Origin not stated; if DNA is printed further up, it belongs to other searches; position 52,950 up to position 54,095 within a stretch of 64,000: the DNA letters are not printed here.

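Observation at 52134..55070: Tightly coupled PfkB kinase / PurN-like formyltransferase-fold protein / EhaR-like HAD protein trio of unknown pathway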

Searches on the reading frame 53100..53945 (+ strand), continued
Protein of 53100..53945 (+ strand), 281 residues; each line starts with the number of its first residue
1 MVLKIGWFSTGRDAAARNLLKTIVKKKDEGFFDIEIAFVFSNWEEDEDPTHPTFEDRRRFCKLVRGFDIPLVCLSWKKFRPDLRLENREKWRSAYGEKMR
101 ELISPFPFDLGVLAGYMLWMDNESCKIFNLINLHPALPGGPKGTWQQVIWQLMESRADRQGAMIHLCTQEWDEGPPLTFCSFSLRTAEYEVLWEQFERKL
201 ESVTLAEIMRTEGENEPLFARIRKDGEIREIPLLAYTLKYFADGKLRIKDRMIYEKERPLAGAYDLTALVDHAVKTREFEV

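Call 52: fold_search(model_id=the predicted structure, library=pdb)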
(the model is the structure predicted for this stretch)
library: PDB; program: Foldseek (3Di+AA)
matches with E <= 10: 1346; with E <= 0.001: 136
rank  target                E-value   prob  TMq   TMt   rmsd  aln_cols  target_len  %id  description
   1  3tqr                  1.1e-13  1.00  0.64  0.84   3.6       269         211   18  Structure of the phosphoribosylglycinamide formyltransferase (purN) in complex with CHES from Coxiella burnetii (released 2011-09-28)
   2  3auf                  1.4e-12  1.00  0.59  0.76   3.7       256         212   18  Crystal structure of glycinamide ribonucleotide transformylase 1 from Symbiobacterium toebii (released 2012-03-07)
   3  1cde_A                2.7e-12  1.00  0.60  0.79   4.4       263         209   19  STRUCTURES OF APO AND COMPLEXED ESCHERICHIA COLI GLYCINAMIDE RIBONUCLEOTIDE TRANSFORMYLASE (released 1993-10-31)
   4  3gar                  1.2e-11  1.00  0.59  0.76   4.2       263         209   19  A PH-DEPENDENT STABLIZATION OF AN ACTIVE SITE LOOP OBSERVED FROM LOW AND HIGH PH CRYSTAL STRUCTURES OF MUTANT MONOMERIC  (released 1998-08-12)
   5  2ywr                  3.1e-11  1.00  0.59  0.75   4.2       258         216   20  Crystal structure of GAR transformylase from Aquifex aeolicus (released 2007-10-23)
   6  3obi_C                8.1e-11  1.00  0.54  0.53   5.8       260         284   19  Crystal structure of a formyltetrahydrofolate deformylase (NP_949368) from RHODOPSEUDOMONAS PALUSTRIS CGA009 at 1.95 A (released 2010-08-18)
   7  3kcq_D                9.7e-11  1.00  0.54  0.71   5.3       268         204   18  Crystal structure of phosphoribosylglycinamide formyltransferase from anaplasma phagocytophilum (released 2009-12-15)
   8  4zyv                  1.8e-10  1.00  0.57  0.77   4.1       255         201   16  Human GAR transformylase in complex with GAR and N-({5-[(2-amino-4-oxo-4,7-dihydro-3H-pyrrolo[2,3-d]pyrimidin-6-yl)butyl (released 2016-04-20)
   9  3kcq_B                2.1e-10  1.00  0.56  0.75   4.8       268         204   17  Crystal structure of phosphoribosylglycinamide formyltransferase from anaplasma phagocytophilum (released 2009-12-15)
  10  1gar_A                2.6e-10  1.00  0.57  0.77   4.2       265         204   19  TOWARDS STRUCTURE-BASED DRUG DESIGN: CRYSTAL STRUCTURE OF A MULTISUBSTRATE ADDUCT COMPLEX OF GLYCINAMIDE RIBONUCLEOTID (released 1995-07-10)
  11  3obi_A                3.5e-10  1.00  0.52  0.51   5.8       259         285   19  Crystal structure of a formyltetrahydrofolate deformylase (NP_949368) from RHODOPSEUDOMONAS PALUSTRIS CGA009 at 1.95 A (released 2010-08-18)
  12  3kcq_C                3.7e-10  1.00  0.54  0.70   5.1       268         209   18  Crystal structure of phosphoribosylglycinamide formyltransferase from anaplasma phagocytophilum (released 2009-12-15)
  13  3w7b_A                3.7e-10  1.00  0.53  0.52   6.0       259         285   17  Crystal structure of formyltetrahydrofolate deformylase from Thermus thermophilus HB8 (released 2014-01-08)
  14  5cjj_B                5.0e-10  1.00  0.48  0.67  10.0       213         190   22  The crystal structure of phosphoribosylglycinamide formyltransferase from Campylobacter jejuni subsp. jejuni NCTC 1116 (released 2015-07-29)
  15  1mej_A                5.3e-10  1.00  0.58  0.79   3.9       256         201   16  Human Glycinamide Ribonucleotide Transformylase domain at pH 8.5 (released 2002-12-18)
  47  5vyr_A                4.5e-08  1.00  0.47  0.53   7.4       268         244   13  Crystal structure of the WbkC formyl transferase from Brucella melitensis (released 2017-07-05)
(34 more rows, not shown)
